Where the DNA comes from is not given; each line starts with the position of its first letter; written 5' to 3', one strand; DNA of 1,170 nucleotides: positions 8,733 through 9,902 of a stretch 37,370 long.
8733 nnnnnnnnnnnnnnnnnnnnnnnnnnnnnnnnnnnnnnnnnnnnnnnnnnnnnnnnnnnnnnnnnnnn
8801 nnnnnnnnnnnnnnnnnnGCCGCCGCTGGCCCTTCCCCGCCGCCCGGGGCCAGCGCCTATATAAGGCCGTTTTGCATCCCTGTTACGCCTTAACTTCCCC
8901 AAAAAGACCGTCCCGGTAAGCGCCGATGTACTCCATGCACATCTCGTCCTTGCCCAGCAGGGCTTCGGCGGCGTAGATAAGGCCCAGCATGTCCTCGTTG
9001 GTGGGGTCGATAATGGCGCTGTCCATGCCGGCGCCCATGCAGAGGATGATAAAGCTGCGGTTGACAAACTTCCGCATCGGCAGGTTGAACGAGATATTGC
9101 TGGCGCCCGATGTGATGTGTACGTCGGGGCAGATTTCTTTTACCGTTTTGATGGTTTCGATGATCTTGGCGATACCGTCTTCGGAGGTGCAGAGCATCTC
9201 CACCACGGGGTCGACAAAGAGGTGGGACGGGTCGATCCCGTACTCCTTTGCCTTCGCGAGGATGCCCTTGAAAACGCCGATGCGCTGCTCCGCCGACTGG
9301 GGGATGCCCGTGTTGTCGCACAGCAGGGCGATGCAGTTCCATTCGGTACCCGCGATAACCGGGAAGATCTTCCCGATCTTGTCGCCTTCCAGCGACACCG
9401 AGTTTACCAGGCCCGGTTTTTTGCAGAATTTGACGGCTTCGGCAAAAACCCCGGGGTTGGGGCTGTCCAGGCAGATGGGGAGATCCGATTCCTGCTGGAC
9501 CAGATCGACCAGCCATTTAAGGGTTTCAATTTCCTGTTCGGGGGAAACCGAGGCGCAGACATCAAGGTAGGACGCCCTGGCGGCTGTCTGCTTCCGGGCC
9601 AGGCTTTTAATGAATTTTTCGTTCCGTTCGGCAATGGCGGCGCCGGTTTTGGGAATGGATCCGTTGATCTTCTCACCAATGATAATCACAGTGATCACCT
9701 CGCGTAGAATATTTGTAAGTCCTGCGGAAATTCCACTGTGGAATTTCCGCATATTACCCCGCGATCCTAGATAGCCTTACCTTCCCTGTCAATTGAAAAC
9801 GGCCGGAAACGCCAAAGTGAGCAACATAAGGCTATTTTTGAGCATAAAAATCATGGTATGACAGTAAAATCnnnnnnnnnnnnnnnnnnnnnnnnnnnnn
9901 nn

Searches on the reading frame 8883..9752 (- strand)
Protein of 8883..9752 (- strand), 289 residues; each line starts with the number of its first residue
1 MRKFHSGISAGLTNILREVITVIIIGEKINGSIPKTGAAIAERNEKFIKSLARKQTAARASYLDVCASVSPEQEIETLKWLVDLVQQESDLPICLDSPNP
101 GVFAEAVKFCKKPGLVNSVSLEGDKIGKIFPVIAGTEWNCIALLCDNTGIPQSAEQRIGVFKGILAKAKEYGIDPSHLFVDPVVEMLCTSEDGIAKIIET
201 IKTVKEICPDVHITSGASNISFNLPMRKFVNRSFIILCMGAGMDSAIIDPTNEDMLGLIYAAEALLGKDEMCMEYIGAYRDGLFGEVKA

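Call 3: search_protein_families(library=pfam, proteins=[window:8883-9752:-])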
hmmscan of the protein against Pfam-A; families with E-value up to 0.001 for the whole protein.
window:8883-9752:- (289 aa): 1 family
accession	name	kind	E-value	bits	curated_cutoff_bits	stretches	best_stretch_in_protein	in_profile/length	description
PF00809.28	Pterin_bind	-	1.6e-17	64.4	25.5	1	51-248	26-243/244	Pterin binding enzyme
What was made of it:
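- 8883..9752 (-): Methyl-THF:corrinoid methyltransferase (pterin-binding, MeTr/AcsE-like). It is transcribed divergently from metF. Pfam Pterin_bind (call 3).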

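Call 17: search_protein_families(library=ncbifam, proteins=[window:8883-9752:-], max_evalue=0.001)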
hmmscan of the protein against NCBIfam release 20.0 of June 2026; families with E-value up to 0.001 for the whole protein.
window:8883-9752:- (289 aa): 4 families
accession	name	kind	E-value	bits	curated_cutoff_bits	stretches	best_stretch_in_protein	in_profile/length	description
NF005719.0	PRK07535.1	domain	1.7e-101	338.8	259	1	23-286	2-265/268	methyltetrahydrofolate:corrinoid/iron-sulfur protein methyltransferase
NF040758.1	CODH_ACS_meth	exception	7.3e-34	117.3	370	1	22-268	4-251/261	carbon monoxide dehydrogenase/acetyl-CoA synthase methytransferase subunit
TIGR02082.1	metH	equivalog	1.7e-26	92.2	1010.85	1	18-254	339-590/1182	methionine synthase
NF007024.0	PRK09490.1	equivalog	9.9e-11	40.1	1497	1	19-250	357-603/1234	methionine synthase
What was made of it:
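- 8883..9752 (-): NCBIfam PRK07535 scores 339 bits against a cut-off of 259, but the AcsE model scores only 117 against 370 (call 17).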
